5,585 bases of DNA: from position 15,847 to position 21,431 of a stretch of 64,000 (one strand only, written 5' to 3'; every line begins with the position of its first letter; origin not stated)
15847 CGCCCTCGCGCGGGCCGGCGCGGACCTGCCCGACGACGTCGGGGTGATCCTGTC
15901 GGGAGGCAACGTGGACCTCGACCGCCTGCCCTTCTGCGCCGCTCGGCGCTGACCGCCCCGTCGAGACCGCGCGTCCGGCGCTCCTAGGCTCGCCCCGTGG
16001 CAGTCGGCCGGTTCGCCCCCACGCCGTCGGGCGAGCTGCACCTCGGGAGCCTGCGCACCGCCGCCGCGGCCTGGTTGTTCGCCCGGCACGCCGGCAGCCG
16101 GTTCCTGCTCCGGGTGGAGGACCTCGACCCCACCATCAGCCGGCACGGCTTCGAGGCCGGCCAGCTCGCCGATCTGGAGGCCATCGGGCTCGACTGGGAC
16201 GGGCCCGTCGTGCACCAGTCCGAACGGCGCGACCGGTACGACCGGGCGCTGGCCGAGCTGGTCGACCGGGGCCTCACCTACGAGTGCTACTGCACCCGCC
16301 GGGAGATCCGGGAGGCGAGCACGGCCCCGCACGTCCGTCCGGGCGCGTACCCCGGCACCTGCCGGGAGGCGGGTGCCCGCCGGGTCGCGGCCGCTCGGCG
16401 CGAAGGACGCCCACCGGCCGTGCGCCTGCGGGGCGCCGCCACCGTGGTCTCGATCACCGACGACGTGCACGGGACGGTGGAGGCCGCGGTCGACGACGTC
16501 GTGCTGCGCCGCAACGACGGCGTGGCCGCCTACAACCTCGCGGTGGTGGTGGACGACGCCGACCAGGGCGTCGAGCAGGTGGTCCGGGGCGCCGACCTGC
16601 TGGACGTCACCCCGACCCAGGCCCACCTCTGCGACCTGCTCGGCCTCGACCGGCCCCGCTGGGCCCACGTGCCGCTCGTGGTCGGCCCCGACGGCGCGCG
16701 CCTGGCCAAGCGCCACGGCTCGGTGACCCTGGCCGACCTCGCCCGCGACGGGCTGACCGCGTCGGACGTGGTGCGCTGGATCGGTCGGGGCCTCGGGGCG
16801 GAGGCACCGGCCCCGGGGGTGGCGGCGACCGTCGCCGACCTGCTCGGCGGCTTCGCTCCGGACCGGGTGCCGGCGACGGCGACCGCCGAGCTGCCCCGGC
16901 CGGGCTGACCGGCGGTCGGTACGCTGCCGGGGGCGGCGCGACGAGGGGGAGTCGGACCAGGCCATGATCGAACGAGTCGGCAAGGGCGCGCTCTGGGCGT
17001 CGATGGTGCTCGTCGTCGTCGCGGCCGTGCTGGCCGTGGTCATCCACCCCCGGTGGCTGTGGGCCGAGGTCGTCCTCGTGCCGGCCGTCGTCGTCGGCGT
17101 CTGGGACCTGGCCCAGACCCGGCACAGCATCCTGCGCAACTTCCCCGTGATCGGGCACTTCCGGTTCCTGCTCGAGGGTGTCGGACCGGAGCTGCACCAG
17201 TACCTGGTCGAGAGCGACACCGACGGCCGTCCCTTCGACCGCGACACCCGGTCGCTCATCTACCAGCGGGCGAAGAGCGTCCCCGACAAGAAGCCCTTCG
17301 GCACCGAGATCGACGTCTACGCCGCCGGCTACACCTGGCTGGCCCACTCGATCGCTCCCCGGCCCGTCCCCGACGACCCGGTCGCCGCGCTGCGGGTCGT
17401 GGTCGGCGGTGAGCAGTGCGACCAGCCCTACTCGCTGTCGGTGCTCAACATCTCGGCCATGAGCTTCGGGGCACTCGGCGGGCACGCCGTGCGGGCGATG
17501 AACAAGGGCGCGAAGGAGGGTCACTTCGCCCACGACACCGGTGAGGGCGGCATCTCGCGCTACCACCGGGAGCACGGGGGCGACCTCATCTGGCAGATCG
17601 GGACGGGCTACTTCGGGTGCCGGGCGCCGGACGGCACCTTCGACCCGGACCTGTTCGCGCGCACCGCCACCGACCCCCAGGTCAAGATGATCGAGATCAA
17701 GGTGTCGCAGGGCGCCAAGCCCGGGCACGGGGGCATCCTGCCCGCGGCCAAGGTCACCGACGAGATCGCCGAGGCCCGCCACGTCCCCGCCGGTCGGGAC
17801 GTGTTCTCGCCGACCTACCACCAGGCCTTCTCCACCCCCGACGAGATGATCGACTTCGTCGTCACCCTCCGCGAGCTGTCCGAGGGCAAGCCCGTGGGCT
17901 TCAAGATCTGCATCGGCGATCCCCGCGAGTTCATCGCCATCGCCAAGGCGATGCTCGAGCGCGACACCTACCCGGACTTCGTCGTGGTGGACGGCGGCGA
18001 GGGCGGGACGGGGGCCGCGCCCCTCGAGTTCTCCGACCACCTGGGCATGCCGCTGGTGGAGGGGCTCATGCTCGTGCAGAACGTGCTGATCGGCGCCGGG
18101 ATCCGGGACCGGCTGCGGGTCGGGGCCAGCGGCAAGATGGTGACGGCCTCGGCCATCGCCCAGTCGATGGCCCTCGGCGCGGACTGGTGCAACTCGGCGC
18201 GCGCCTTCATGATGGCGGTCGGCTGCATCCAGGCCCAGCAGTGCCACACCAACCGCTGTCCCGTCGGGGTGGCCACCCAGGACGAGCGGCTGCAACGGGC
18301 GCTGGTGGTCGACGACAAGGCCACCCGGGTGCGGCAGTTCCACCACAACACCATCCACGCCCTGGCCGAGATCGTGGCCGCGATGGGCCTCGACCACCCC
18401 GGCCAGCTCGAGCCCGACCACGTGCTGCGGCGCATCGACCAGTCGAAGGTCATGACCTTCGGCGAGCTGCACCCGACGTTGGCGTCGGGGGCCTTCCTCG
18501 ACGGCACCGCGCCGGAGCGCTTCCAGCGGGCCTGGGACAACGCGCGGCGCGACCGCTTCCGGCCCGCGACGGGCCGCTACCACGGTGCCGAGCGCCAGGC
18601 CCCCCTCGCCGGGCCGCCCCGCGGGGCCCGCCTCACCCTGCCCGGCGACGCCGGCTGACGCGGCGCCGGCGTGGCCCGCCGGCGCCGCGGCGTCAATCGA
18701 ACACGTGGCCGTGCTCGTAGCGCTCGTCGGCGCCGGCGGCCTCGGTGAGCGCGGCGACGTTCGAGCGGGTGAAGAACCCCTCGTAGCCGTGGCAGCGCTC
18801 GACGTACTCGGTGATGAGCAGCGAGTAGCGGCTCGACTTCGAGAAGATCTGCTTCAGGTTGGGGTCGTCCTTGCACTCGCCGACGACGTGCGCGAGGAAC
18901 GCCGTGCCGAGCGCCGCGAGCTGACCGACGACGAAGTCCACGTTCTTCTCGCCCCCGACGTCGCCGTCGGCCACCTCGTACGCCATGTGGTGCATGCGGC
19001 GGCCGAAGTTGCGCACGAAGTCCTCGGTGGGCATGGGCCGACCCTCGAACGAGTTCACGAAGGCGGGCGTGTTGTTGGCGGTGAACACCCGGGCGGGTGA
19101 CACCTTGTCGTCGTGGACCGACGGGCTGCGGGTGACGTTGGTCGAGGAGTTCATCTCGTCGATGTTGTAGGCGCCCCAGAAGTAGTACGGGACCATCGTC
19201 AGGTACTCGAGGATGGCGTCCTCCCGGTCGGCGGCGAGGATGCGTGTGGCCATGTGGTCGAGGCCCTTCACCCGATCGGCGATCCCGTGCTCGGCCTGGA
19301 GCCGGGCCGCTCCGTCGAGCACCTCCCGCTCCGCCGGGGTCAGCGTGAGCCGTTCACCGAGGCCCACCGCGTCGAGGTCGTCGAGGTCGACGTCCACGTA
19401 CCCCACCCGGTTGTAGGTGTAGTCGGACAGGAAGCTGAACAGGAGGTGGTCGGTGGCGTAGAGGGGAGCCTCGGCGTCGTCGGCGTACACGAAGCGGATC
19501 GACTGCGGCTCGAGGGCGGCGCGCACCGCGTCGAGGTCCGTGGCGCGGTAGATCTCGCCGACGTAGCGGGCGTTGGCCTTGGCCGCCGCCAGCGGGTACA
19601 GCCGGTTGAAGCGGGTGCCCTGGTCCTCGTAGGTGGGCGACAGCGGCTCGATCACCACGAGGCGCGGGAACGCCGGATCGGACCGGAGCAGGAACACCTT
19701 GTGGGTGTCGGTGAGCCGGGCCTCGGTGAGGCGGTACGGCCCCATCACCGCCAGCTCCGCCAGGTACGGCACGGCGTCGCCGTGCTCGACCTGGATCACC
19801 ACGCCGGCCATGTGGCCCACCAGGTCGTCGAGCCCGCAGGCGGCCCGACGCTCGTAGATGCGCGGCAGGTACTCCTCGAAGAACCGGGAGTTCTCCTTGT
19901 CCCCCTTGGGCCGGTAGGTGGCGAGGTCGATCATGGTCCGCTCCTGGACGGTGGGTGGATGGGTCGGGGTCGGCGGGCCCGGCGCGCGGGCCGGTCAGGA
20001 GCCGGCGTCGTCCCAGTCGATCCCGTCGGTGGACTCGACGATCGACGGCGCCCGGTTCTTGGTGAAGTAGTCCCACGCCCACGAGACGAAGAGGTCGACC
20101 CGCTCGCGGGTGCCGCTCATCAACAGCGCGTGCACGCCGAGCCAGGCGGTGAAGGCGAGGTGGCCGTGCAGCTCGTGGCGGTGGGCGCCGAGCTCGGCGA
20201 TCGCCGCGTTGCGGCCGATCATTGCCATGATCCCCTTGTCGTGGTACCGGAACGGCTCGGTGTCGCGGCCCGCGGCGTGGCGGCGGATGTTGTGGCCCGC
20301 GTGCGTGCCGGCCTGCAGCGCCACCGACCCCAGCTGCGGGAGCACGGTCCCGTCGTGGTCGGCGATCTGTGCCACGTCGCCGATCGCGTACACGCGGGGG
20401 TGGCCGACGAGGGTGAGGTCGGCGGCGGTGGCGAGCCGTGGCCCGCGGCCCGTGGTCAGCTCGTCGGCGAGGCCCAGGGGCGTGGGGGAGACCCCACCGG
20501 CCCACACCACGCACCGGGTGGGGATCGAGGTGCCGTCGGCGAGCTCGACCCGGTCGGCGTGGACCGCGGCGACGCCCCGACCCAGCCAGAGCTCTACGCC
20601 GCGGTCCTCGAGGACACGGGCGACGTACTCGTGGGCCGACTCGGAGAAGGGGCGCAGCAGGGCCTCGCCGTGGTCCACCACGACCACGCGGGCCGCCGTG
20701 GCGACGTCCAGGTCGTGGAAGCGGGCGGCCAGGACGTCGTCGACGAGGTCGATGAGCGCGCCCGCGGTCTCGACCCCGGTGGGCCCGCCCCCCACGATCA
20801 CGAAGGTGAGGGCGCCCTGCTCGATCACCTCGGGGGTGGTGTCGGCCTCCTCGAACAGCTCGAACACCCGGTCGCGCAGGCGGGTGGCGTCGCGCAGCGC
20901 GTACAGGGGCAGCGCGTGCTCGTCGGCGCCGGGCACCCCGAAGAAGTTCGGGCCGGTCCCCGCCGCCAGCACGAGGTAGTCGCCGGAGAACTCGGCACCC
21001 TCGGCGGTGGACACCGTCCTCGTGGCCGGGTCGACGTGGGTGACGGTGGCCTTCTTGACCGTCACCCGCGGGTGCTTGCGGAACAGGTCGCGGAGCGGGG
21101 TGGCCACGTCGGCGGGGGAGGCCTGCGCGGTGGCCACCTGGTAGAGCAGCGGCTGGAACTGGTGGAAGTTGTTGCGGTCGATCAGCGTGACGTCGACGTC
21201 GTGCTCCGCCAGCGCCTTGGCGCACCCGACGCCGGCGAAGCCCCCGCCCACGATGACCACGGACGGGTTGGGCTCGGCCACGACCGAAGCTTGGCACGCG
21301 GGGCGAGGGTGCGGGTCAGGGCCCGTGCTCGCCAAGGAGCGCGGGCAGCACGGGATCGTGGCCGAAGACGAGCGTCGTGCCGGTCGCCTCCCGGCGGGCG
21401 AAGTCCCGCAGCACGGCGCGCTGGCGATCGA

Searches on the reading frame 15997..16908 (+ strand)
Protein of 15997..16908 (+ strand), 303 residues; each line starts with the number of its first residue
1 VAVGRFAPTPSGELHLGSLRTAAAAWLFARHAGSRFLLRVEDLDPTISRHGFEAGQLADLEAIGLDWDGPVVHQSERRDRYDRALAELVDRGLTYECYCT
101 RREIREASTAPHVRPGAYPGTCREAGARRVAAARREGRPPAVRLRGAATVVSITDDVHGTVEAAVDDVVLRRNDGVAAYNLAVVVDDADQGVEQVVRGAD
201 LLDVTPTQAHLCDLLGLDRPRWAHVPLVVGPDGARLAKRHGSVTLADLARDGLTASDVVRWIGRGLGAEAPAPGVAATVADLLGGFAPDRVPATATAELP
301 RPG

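Call 60: search_protein_families(library=pfam, proteins=[window:15997-16908:+], max_evalue=0.0001)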
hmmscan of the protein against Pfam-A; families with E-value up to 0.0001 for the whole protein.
window:15997-16908:+ (303 aa): 1 family
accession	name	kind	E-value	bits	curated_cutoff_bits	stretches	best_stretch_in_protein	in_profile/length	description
PF00749.27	tRNA-synt_1c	-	7.6e-52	176.6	23.4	1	4-250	4-260/314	tRNA synthetases class I (E and Q), catalytic domain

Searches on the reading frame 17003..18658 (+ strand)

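Call 60: search_protein_families(library=pfam, proteins=[window:17003-18658:+], max_evalue=0.0001)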
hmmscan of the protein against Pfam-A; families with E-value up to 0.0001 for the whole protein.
window:17003-18658:+ (551 aa): 1 family
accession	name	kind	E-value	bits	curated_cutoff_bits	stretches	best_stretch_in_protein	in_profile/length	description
PF01645.23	Glu_synthase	-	9.2e-84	282.1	20.4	1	147-463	68-368/369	Conserved region in glutamate synthase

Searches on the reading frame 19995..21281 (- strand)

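Call 60: search_protein_families(library=pfam, proteins=[window:19995-21281:-], max_evalue=0.0001)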
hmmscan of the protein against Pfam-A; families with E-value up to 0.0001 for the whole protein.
window:19995-21281:- (428 aa): 10 families
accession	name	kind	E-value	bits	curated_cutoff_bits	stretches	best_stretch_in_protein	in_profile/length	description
PF07992.20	Pyr_redox_2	-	9.5e-49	166.8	26.1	1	7-325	2-291/291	Pyridine nucleotide-disulphide oxidoreductase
PF00070.33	Pyr_redox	-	5.6e-17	62.5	22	2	160-244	2-70/82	Pyridine nucleotide-disulphide oxidoreductase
PF13454.12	NAD_binding_9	-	1.9e-08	34.8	21.8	0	9-40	1-36/155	FAD-NAD(P)-binding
PF13738.12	Pyr_redox_3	-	1.7e-07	31.3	30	0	9-40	1-33/305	Pyridine nucleotide-disulphide oxidoreductase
PF01266.30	DAO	-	2.3e-07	31.1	27.9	1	8-37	2-31/353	FAD dependent oxidoreductase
PF01134.28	GIDA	-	2.3e-07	30.6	22.1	0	8-37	2-30/391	Glucose inhibited division protein A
PF13450.12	NAD_binding_8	-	3.3e-06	27.7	21.9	1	10-38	1-29/68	NAD(P)-binding Rossmann-like domain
PF01494.25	FAD_binding_3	-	6e-06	26.2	22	0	7-38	3-34/349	FAD binding domain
PF03486.20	HI0933_like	-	2e-05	24.6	50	0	7-38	2-33/244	HI0933-like protein Rossmann domain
PF22366.1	NDH2_C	-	9.2e-05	23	27.7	0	349-404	2-56/62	NDH2 C-terminal domain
